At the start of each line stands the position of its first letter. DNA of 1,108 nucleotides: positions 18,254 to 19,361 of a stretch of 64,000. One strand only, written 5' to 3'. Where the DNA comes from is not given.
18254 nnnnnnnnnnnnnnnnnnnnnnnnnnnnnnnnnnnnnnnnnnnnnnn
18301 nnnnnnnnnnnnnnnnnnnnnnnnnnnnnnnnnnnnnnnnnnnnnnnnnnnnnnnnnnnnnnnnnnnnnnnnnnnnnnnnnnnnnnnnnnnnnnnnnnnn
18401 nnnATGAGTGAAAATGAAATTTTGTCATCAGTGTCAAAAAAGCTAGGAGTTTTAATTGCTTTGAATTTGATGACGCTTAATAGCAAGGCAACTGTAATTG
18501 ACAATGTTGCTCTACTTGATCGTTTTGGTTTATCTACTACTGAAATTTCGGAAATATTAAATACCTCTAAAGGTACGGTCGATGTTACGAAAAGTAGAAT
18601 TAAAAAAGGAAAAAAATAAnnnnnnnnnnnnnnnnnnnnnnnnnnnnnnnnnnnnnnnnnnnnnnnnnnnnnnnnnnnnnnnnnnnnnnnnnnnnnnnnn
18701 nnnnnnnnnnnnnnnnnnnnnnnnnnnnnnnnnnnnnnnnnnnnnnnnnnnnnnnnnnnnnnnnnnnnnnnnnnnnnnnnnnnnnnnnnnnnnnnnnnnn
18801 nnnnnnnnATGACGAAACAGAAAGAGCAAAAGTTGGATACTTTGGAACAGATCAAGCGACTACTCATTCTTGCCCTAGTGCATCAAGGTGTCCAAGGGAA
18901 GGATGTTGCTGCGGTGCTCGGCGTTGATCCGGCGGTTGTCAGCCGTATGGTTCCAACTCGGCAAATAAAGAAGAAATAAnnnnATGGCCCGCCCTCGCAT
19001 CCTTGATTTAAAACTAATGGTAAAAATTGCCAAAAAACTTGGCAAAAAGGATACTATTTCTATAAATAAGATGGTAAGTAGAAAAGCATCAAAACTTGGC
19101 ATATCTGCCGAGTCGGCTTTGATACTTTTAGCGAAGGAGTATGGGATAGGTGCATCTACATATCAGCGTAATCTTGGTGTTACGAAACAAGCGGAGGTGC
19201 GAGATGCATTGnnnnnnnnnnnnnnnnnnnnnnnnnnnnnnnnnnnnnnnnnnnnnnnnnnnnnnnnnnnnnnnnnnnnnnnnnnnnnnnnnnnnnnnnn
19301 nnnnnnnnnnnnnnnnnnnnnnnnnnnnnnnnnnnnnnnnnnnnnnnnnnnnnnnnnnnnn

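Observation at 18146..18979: Tandem array of four paralogous small HTH proteins at the island edge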

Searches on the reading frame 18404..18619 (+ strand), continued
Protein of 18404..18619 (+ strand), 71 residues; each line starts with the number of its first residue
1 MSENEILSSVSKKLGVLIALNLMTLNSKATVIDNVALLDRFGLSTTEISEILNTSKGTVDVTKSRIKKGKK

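Call 67: find_encoding_contigs(protein=P0176, flank=6000, max_places=2)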
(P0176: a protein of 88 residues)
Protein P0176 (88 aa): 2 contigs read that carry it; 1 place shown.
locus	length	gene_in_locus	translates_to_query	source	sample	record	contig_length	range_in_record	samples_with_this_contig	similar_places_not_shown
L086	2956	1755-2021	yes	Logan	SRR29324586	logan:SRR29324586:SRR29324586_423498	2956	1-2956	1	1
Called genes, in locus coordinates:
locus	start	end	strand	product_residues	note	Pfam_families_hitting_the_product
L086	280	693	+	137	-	PF01022:HTH_5 (weak), PF12840:HTH_20 (weak)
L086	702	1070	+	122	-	-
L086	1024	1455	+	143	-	-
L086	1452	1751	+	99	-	-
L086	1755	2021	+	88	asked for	PF13384:HTH_23 (faint)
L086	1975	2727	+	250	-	PF18731:HEPN_Swt1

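Call 68: find_encoding_contigs(protein=P0225, flank=6000, max_places=2)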
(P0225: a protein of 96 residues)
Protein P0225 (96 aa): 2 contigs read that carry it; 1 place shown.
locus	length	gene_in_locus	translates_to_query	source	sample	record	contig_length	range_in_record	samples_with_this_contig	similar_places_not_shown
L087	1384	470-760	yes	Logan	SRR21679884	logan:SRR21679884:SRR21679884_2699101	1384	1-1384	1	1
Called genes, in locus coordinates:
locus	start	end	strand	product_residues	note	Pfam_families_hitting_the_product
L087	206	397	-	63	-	-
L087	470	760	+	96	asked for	-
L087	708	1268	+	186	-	PF13271:DUF4062 (weak)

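Call 95: search_protein_families(library=pfam, proteins=[L051:8841-9683:+, L028:1252-2037:+, L064:8453-9265:+], max_evalue=0.01)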
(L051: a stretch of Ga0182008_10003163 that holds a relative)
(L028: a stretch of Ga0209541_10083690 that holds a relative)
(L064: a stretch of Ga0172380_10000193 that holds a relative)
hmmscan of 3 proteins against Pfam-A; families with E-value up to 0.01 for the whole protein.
L051:8841-9683:+ (280 aa): 3 families
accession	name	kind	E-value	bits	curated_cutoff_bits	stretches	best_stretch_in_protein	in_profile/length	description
PF13676.11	TIR_2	-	5.1e-20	72.6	28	1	149-244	1-94/122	TIR domain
PF01582.25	TIR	-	7.2e-09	36.1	21.3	1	147-257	2-113/179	TIR domain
PF10137.14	CAP12-PCTIR_TIR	-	0.003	18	24.7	1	149-209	2-62/119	CAP12/Pycsar effector protein, TIR domain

L028:1252-2037:+ (261 aa): 0 families

L064:8453-9265:+ (270 aa): 1 family
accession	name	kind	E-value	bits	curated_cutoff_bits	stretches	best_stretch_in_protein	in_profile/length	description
PF18731.6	HEPN_Swt1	-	3.3e-11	43.9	27.5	1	127-261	1-115/115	Swt1-like HEPN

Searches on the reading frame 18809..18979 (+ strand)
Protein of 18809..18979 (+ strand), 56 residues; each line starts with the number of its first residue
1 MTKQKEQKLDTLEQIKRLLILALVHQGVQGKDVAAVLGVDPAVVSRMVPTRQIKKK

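Call 5: search_protein_families(library=pfam, proteins=[window:18809-18979:+], max_evalue=1)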
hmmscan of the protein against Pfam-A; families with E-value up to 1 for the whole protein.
window:18809-18979:+ (56 aa): 7 families
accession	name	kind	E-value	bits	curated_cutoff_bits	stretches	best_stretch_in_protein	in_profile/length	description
PF13384.12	HTH_23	-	0.00028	21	24.6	1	14-47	4-37/50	Homeodomain-like domain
PF01325.25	Fe_dep_repress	-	0.033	14.8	26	1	26-48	21-43/60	Iron dependent repressor, N-terminal DNA binding domain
PF07506.17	RepB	-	0.058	13.9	30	1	20-53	14-46/185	RepB plasmid partitioning protein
PF12802.13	MarR_2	-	0.061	13.9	27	1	19-48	10-41/61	MarR family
PF13551.12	HTH_29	-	0.061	13.9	28.1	1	17-46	1-31/64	Winged helix-turn helix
PF13936.12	HTH_38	-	0.074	13.2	27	1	17-46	10-39/44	Helix-turn-helix domain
PF01381.28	HTH_3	-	0.12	12.9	23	1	23-47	5-29/55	Helix-turn-helix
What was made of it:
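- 18809..18979 (+): Gene Z, 56 aa: a minimal three-helix HTH, last in the array, abutting the effector gene. HTH_23 at E 2.8e-4 (call 5).
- On HEPN superfamily, Ymh family (PF09509 / TIGR02391) - for the gene at 18984-19709: Pfam scores 55 bits against a cut-off of 25 (call 5).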

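Call 8: search_protein_families(library=phrogs, proteins=[window:18809-18979:+], max_evalue=0.1)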
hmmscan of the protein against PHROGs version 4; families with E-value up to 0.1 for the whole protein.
window:18809-18979:+ (56 aa): 6 families
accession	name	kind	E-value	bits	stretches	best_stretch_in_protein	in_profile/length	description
phrog_517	-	DNA, RNA and nucleotide metabolism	0.0014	20.6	1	21-48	95-122/128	HTH DNA binding protein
phrog_2328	-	transcription regulation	0.0065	17.2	1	6-48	8-49/128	transcriptional repressor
phrog_1373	-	transcription regulation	0.0073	17.3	1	7-48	57-97/166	transcriptional regulator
phrog_725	-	transcription regulation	0.04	14.9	1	27-52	25-50/101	CII-like regulator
phrog_664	-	DNA, RNA and nucleotide metabolism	0.052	14.4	1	19-55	92-128/210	DNA binding protein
phrog_10624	-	unknown function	0.061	13.8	1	3-46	3-45/165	-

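Call 17: find_related_loci(query=A2, collection=genome_contigs, flank=10000)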
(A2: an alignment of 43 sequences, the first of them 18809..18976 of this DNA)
Query A2 (56 aa) in genome_contigs; peptide patterns used: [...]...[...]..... (x = any residue, [..] = any of these).
311 stretches matched a pattern; 15 encode a relative of the query (tblastn E <= 1e-3); 15 distinct loci.
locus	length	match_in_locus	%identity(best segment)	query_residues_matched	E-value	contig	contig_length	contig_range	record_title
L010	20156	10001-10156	60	1-52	4e-18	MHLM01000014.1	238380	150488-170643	MAG: Candidatus Lloydbacteria bacterium RIFCSPHIGHO2_02_FULL_50_18 rifcsphigho2_02_scaffold_86, whole genome shotgun seq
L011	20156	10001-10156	63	1-52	5e-18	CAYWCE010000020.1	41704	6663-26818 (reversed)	MAG TPA_asm: uncultured Hyphomicrobiales bacterium isolate SRP170004_co1_570 genome assembly, contig: NODE_1206_length_4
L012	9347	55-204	65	1-51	8e-18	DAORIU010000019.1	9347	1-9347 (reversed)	MAG TPA_asm: Candidatus Paceibacterota bacterium isolate AMR_MDS_5569 NODE_1278_length_9347_cov_7.750969, whole genome s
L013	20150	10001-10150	60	1-50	1e-17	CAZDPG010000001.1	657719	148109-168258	MAG TPA_asm: uncultured Candidatus Saccharibacteria bacterium isolate SRP062349_co2_30 genome assembly, contig: NODE_5_l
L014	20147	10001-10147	63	3-51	2e-17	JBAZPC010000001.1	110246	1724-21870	MAG: Candidatus Paceibacterota bacterium isolate SO_2017_SWC_20 scaffold_206_c1_LP-4_2017, whole genome shotgun sequence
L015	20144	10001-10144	58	3-50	6e-17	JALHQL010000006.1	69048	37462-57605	MAG: Candidatus Paceibacterota bacterium isolate bin.85 c_000000002238, whole genome shotgun sequence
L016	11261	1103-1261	51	3-55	2e-16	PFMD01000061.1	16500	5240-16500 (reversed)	MAG: Candidatus Kerfeldbacteria bacterium CG_4_10_14_0_8_um_filter_42_10 CG_4_10_14_0.8_um_filter_scaffold_1884_c, whole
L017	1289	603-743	60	5-51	2e-15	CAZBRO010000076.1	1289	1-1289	MAG TPA_asm: uncultured Bordetella sp. isolate binchicken_co50_194 genome assembly, contig: NODE_242646_length_1289_cov_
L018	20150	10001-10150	62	1-49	2e-15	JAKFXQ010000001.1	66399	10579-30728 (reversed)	MAG: Patescibacteria group bacterium isolate ND3_Bin_31 ND3_0000057, whole genome shotgun sequence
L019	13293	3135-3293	51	3-55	1e-14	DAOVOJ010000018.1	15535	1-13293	MAG TPA_asm: Candidatus Moraniibacteriota bacterium isolate CSMAG_1520 CSMAG_1520_k141_248066_length_15535_cov_35.0859,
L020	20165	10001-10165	55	1-55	1e-13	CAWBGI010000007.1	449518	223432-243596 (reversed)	MAG: uncultured Acidobacteriaceae bacterium isolate MFD09222.bin.1.59 genome assembly, contig: contig_82210, whole genom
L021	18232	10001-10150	46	7-56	4e-11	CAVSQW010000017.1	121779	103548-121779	MAG: uncultured Gemmatimonadales bacterium isolate MFD05684.bin.2.73 genome assembly, contig: contig_89824, whole genome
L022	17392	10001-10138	48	11-56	1e-8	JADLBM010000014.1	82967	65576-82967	MAG: Candidatus Yanofskybacteria bacterium isolate SJ168 c_000000752096, whole genome shotgun sequence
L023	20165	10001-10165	40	3-56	2e-7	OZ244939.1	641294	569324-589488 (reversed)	MAG: Candidatus Paceibacterota bacterium isolate 42719d17-90dc-4aa8-9b60-4e7b6e23aec2 genome assembly, chromosome: 1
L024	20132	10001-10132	50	12-55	1e-5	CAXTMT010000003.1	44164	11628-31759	MAG TPA_asm: uncultured Sphingomonadaceae bacterium isolate public_SRR14722149_metawrap_bin.9 genome assembly, contig: p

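Call 22: search_protein_families(library=padloc, proteins=[window:18809-18979:+], max_evalue=0.1)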
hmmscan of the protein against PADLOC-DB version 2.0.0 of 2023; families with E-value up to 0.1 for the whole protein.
window:18809-18979:+ (56 aa): 1 family
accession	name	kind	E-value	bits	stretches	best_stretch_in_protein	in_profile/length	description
PDLC01857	CARF3--CARF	-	0.0049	14.5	1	9-48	126-164/201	-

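Call 25: search_solved_structures(query=A2, max_evalue=1, show_alignments=2)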
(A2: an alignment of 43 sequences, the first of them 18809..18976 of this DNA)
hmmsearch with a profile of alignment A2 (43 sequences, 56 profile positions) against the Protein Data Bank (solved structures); distinct sequences matched with E-value up to 1: 16.
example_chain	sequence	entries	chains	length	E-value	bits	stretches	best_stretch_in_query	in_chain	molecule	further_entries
8vd6_A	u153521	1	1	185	2.8e-09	39.6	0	20-55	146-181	CAP REPEAT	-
4mcx_A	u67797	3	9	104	0.00024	23.8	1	23-51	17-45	Antidote protein | Antitoxin HigA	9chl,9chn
6chv_A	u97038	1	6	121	0.00032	23.4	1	23-51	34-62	Antitoxin HigA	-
4mct_A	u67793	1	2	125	0.00034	23.3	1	23-51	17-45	Antidote protein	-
6cf1_A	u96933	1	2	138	0.00042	23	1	23-51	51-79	Antitoxin HigA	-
3keo_A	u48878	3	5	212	0.033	16.9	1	29-46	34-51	Redox-sensing transcriptional repressor rex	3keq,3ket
3nrv_A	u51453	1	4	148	0.23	14.2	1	31-55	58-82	Putative transcriptional regulator (MarR/EmrR family)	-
6pax_A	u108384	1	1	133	0.28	14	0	20-48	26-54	HOMEOBOX PROTEIN PAX-6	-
8u3b_G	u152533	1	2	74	0.31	13.8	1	20-45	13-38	Nitrate/nitrite response regulator protein NarL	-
6z1p_BL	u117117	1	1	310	0.31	13.8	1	2-31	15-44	SelR domain protein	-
1je8_A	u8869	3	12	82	0.38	13.6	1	20-45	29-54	Nitrate/Nitrite Response Regulator Protein NARL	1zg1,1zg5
2pij_A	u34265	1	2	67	0.38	13.5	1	25-50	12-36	Prophage Pfl 6 Cro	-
6kta_A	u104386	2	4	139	0.43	13.4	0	31-49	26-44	HTH-type transcriptional regulator MntR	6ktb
1k78_A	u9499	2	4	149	0.51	13.1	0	19-48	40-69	Paired Box Protein Pax5 | PAIRED BOX PROTEIN PAX-5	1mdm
5w8z_A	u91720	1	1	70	0.53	13.1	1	25-49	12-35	XPH2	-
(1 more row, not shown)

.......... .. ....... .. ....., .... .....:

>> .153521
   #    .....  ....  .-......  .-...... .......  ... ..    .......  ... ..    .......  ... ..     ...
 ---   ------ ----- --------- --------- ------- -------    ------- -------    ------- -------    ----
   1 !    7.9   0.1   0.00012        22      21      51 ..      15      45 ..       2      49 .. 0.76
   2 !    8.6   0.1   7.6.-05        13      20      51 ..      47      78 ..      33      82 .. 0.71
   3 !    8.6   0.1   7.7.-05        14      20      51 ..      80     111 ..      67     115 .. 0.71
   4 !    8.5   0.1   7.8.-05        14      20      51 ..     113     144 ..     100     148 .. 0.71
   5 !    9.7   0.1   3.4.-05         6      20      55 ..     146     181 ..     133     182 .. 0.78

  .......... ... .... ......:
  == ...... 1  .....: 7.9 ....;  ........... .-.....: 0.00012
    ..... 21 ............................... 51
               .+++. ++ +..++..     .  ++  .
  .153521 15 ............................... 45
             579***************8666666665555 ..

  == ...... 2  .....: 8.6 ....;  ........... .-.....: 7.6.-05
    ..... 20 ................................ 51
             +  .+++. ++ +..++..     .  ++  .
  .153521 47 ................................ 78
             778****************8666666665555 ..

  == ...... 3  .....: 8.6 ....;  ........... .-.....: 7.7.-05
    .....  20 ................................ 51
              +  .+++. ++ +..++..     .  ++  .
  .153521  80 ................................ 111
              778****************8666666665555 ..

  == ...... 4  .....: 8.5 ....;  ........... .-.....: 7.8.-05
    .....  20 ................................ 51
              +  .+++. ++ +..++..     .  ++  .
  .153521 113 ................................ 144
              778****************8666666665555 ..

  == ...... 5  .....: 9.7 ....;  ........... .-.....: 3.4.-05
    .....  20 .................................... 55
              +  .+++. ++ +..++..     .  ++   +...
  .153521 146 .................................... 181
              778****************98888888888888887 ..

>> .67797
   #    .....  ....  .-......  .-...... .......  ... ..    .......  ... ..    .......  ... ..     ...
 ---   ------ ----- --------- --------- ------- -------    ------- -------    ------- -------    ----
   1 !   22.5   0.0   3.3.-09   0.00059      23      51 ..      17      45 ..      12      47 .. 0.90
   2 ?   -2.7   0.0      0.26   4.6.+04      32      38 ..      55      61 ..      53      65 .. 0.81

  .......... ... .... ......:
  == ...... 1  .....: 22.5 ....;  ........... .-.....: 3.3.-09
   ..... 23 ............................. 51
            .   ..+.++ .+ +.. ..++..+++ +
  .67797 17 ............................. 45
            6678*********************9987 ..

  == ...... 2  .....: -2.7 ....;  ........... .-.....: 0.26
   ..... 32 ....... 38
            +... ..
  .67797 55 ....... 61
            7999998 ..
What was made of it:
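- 18809..18979 (+): HigA antitoxin HTH at E 2.4e-4 (call 25).
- Closest known: Type II toxin-antitoxin operons with an HTH antitoxin. Same: The Z protein's HTH matches the HigA HTH at E 2.4e-4 (call 25).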

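Call 36: search_protein_families(library=ncbifam, proteins=[window:18809-18979:+], max_evalue=0.1)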
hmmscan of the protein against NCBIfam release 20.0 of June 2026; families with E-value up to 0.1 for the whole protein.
window:18809-18979:+ (56 aa): 3 families
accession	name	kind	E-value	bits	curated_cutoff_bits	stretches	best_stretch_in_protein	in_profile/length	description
NF006623.1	PRK09191.1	subfamily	0.036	13.8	240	1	3-49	80-126/258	PhyR family response regulator anti-anti-sigma factor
NF033545.0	transpos_IS630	equivalog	0.065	12.7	100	1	16-48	1-33/299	IS630 family transposase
NF005644.0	PRK07408.1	subfamily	0.09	12.4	261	1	6-48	200-242/258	RNA polymerase sigma factor SigF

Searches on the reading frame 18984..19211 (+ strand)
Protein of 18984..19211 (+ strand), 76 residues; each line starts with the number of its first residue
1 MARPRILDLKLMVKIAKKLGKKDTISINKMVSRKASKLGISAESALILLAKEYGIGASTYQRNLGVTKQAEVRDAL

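Call 76: search_solved_structures(query=A5, max_evalue=5, show_alignments=1)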
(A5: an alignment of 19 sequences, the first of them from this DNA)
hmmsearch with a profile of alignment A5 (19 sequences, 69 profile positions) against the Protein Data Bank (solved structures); distinct sequences matched with E-value up to 5: 36.
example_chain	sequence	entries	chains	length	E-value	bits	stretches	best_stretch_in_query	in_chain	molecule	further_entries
8aaj_A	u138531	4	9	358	0.00039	23.7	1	6-54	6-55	Replication factor A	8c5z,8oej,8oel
8aa9_A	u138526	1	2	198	0.0015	21.8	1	7-54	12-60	Replication factor A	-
8c3w_A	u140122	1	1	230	0.0059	19.9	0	16-48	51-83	dnHEM1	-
9h10_A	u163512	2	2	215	0.03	17.6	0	16-46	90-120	[(sulfaNHC)Au].TRP_18 | Tandem-repeat protein (TRP)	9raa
8s6p_A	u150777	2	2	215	0.032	17.5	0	16-46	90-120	TRP_18 F116W (R0) | TRP_18 F116W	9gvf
4yxx_A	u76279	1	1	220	0.033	17.5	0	12-46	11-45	dTor_6x35L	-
9rar_A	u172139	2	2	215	0.043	17.1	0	16-51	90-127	TRP_F43W | [(sulfaNHC)Au].TRP_F43W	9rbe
9raq_A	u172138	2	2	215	0.098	16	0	13-46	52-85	TRP_F43W/E39L | [(sulfaNHC)Au].TRP_F43W/E39L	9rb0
4wcx_A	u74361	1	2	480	0.12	15.7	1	4-46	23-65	Biotin and thiamin synthesis associated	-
6q1c_A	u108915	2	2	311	0.26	14.6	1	14-53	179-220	Periplasmic chelated iron-binding protein YfeA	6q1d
5uxs_A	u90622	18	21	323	0.27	14.6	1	14-53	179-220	Periplasmic chelated iron-binding protein YfeA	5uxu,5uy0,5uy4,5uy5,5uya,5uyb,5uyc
6nu2_AT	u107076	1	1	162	0.29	14.5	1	6-33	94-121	28S ribosomal protein S25, mitochondrial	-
9ojm_T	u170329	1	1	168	0.3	14.4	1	6-33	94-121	Small ribosomal subunit protein mS25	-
8rri_AT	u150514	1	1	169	0.31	14.4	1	6-33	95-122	Small ribosomal subunit protein mS25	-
3j9m_AT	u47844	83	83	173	0.31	14.4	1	6-33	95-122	mS25 | 28S ribosomal protein S25, mitochondrial | Small ribosomal subunit protein mS25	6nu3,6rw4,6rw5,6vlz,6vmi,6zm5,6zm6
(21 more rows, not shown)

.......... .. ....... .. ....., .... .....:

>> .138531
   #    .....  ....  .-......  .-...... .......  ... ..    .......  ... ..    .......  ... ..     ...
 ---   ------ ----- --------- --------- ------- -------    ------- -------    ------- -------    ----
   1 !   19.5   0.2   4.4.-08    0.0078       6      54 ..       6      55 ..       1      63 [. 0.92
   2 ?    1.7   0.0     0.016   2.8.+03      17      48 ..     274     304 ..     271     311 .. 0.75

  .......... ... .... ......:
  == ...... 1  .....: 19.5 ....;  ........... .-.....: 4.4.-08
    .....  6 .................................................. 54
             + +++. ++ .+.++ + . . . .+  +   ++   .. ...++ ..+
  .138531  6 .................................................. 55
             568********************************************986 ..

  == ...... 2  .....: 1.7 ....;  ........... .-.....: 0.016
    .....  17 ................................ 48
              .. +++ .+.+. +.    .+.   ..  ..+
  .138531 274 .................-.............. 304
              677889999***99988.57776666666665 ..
